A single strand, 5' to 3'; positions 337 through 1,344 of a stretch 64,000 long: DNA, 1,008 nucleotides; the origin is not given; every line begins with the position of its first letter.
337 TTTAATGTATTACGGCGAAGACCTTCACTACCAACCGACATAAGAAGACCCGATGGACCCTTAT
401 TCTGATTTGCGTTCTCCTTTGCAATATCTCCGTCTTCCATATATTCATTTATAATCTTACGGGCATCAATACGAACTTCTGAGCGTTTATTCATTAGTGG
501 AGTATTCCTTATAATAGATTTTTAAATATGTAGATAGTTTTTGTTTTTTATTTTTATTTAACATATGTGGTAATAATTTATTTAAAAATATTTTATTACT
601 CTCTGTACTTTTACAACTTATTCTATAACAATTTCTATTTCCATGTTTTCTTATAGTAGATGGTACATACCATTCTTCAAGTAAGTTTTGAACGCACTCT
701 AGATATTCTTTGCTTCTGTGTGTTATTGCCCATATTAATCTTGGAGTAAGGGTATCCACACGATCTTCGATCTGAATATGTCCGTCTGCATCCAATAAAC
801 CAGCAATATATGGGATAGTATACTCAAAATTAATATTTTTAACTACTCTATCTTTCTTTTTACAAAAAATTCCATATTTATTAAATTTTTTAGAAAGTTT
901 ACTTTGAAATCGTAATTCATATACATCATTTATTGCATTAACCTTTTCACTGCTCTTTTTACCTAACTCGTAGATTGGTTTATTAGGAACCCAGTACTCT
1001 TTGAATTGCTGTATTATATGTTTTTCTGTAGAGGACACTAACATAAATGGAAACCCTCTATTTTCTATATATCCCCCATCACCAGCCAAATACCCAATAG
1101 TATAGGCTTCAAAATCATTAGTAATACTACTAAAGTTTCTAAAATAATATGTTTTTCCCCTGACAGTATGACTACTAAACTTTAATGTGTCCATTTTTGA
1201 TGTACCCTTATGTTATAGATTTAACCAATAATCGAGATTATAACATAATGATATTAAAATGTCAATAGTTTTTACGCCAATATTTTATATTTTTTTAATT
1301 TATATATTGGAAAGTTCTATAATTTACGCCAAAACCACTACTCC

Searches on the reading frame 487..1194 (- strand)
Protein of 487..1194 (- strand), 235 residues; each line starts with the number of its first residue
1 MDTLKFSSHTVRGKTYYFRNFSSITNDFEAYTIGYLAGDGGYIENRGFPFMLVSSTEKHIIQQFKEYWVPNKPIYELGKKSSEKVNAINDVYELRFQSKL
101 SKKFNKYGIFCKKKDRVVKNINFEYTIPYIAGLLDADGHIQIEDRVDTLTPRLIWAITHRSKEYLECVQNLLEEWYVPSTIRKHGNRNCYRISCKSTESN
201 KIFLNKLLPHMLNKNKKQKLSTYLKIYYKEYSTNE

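Call 40: search_protein_families(library=pfam, proteins=[window:487-1194:-], max_evalue=0.01)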
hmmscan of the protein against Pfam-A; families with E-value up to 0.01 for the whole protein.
window:487-1194:- (235 aa): 2 families
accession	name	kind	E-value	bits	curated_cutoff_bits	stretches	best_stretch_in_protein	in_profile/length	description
PF14528.11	LAGLIDADG_3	-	7.1e-12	45.9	22.5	1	129-206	6-80/82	LAGLIDADG-like domain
PF00961.24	LAGLIDADG_1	-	0.00012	23.4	23.1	1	130-227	1-102/102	LAGLIDADG endonuclease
